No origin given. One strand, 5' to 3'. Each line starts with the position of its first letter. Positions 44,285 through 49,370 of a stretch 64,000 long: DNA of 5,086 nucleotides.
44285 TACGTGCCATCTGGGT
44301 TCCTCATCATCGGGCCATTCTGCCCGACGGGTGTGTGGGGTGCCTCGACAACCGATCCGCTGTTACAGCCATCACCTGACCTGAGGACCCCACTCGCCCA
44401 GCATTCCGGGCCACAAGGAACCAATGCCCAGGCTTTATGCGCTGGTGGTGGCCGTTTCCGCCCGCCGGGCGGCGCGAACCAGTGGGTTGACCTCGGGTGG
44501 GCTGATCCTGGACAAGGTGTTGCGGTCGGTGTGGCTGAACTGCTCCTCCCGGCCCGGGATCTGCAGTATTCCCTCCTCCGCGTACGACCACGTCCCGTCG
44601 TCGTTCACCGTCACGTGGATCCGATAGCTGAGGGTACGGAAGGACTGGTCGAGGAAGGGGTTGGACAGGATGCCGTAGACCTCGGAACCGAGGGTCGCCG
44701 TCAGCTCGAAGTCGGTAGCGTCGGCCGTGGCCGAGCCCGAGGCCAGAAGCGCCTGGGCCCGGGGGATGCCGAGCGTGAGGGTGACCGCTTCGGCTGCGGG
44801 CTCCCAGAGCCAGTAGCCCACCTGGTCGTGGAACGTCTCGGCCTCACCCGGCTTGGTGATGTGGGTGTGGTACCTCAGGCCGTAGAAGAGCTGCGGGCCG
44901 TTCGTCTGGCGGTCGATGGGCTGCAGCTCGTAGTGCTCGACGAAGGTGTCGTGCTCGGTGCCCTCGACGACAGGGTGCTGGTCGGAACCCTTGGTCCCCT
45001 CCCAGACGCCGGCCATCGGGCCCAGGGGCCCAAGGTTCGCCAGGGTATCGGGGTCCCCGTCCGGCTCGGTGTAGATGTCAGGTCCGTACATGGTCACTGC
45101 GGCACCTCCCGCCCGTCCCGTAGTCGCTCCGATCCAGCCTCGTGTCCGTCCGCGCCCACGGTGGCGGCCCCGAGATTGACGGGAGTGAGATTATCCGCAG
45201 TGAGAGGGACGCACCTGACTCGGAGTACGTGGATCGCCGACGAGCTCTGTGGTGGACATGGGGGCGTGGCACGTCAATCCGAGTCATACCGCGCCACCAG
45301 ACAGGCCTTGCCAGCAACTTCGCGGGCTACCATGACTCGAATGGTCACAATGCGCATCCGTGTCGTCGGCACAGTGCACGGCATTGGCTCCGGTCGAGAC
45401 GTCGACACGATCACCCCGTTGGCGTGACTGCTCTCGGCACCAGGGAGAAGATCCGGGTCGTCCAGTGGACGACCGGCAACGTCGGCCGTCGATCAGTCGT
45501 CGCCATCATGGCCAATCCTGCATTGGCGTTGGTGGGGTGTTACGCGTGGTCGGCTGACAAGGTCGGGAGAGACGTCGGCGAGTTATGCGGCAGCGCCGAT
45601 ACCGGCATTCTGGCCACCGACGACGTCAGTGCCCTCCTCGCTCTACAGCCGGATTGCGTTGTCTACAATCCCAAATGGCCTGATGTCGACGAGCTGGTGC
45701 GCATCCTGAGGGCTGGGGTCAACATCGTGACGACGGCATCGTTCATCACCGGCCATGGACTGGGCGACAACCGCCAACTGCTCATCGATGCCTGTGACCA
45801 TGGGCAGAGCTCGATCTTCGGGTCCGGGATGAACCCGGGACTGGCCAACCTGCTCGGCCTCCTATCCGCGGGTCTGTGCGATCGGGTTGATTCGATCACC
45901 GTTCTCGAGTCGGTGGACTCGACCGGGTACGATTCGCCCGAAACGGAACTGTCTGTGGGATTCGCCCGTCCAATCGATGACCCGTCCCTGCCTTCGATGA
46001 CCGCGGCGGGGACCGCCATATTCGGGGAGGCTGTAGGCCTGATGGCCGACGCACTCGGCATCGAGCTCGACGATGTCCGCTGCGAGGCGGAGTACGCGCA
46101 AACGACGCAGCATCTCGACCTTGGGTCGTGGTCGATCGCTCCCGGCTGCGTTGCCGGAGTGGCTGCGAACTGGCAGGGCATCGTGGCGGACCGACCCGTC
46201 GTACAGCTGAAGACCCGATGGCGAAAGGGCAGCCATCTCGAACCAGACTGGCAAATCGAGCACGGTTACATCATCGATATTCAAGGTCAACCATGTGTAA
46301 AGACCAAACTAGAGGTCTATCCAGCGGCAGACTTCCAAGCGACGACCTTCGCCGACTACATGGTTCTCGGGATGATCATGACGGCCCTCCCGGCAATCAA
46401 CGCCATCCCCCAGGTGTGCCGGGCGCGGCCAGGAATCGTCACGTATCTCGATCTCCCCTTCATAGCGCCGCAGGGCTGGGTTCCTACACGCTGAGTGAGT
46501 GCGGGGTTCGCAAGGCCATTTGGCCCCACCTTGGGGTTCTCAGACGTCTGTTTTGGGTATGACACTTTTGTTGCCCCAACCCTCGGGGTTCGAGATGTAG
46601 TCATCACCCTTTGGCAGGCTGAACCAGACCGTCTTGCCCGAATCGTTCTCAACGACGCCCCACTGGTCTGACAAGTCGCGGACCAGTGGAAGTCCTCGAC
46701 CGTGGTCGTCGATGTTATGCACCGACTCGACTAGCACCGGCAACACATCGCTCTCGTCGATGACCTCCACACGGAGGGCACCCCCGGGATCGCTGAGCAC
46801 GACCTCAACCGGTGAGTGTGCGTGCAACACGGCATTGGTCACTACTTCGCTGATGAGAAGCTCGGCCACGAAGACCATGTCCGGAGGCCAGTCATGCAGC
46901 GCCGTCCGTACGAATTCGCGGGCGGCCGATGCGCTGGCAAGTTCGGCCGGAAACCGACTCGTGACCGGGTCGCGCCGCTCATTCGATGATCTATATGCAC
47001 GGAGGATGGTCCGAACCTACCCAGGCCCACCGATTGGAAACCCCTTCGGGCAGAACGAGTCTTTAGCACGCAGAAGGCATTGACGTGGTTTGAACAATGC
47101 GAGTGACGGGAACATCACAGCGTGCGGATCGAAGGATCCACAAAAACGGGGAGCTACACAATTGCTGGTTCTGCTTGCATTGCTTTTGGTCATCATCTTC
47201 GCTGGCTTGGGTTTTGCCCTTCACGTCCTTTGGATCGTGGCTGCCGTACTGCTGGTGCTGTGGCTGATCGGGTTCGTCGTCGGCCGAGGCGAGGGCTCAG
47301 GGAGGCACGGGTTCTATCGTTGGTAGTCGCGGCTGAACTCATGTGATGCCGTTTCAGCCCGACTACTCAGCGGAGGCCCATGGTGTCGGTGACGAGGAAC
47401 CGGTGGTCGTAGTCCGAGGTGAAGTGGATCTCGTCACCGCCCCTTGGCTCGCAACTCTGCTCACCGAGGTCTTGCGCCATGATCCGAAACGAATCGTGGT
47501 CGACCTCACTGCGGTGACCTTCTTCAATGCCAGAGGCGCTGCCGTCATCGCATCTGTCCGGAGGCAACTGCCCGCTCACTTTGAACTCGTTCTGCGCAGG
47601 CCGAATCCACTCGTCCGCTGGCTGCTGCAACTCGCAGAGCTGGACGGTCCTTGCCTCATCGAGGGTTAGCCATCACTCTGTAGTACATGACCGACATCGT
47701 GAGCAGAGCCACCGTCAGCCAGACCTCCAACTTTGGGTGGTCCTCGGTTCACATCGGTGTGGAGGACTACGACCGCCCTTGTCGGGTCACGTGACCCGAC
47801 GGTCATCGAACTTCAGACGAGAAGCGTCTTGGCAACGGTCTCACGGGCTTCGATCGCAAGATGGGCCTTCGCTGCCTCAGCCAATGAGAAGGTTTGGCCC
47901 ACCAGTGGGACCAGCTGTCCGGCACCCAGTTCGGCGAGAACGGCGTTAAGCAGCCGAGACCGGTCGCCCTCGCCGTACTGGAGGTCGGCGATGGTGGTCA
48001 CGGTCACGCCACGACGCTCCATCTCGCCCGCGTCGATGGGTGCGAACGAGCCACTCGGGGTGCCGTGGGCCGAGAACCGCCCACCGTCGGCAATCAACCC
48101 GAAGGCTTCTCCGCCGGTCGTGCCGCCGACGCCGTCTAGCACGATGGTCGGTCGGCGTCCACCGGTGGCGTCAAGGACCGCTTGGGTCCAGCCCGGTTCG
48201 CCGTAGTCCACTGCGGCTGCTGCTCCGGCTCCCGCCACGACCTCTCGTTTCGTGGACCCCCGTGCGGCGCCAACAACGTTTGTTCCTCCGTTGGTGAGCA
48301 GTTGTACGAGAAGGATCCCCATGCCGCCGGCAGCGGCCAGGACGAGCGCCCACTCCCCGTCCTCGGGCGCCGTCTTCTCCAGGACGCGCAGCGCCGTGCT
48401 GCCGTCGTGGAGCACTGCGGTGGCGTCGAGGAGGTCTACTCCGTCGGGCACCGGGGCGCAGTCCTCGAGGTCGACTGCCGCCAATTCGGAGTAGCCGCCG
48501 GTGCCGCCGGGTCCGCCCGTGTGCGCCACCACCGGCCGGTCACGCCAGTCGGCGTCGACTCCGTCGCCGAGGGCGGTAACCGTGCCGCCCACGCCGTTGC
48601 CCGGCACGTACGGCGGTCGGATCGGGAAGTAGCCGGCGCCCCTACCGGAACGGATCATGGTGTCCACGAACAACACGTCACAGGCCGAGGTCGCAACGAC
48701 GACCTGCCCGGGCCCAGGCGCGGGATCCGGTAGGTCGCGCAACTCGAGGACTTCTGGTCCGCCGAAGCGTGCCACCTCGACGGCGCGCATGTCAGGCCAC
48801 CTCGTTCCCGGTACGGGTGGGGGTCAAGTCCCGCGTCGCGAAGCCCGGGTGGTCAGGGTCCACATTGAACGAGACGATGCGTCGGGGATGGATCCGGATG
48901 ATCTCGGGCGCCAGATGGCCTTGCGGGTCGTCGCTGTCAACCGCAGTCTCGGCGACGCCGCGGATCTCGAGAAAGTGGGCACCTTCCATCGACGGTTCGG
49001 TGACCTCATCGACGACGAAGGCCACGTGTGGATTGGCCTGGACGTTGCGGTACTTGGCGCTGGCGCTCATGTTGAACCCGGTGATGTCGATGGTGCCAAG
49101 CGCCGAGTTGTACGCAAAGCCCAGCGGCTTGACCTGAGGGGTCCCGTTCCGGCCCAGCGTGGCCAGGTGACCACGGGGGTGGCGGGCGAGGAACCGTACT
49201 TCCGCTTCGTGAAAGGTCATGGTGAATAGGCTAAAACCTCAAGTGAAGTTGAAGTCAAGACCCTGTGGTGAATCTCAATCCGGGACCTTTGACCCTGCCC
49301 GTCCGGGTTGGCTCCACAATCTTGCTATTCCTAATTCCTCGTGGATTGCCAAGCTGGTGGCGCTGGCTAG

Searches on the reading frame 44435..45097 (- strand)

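Call 51: search_protein_families(library=pfam, proteins=[window:44435-45097:-], max_evalue=0.001)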
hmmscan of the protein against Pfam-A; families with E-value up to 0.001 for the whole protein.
window:44435-45097:- (220 aa): 1 family
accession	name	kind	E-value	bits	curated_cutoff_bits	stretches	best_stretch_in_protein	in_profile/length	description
PF08768.17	THAP4_heme-bd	-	1.9e-18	67.5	25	1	21-197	1-151/151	THAP4-like, heme-binding beta-barrel domain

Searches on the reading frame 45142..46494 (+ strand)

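Call 82: search_protein_families(library=pfam, proteins=[window:45142-46494:+], max_evalue=0.0001)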
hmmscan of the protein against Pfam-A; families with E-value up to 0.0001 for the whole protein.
window:45142-46494:+ (450 aa): 1 family
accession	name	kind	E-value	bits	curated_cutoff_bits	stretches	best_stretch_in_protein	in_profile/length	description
PF19328.4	DAP_DH_C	-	1.4e-12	48.1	23.3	1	284-441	53-193/206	2,4-diaminopentanoate dehydrogenase C-terminal domain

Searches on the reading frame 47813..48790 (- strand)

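Call 51: search_protein_families(library=pfam, proteins=[window:47813-48790:-], max_evalue=0.001)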
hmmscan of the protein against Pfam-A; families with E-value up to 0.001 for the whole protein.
window:47813-48790:- (325 aa): 3 families
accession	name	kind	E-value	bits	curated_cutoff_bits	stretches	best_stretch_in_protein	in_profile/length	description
PF13602.12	ADH_zinc_N_2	-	6.4e-13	50.2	27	1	189-323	2-133/134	Zinc-binding dehydrogenase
PF00107.32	ADH_zinc_N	-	1.8e-12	47.8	31.8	1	156-265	1-110/129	Zinc-binding dehydrogenase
PF08240.17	ADH_N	-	4.1e-07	30.6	23.5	1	26-116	1-104/104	Alcohol dehydrogenase GroES-like domain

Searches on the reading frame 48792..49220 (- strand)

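Call 51: search_protein_families(library=pfam, proteins=[window:48792-49220:-], max_evalue=0.001)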
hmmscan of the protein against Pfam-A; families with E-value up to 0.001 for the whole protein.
window:48792-49220:- (142 aa): 1 family
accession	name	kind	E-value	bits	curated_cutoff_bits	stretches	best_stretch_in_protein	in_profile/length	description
PF01243.27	PNPOx_N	-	8.4e-13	49.2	28.1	1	4-99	2-82/120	Pyridoxamine 5'-phosphate oxidase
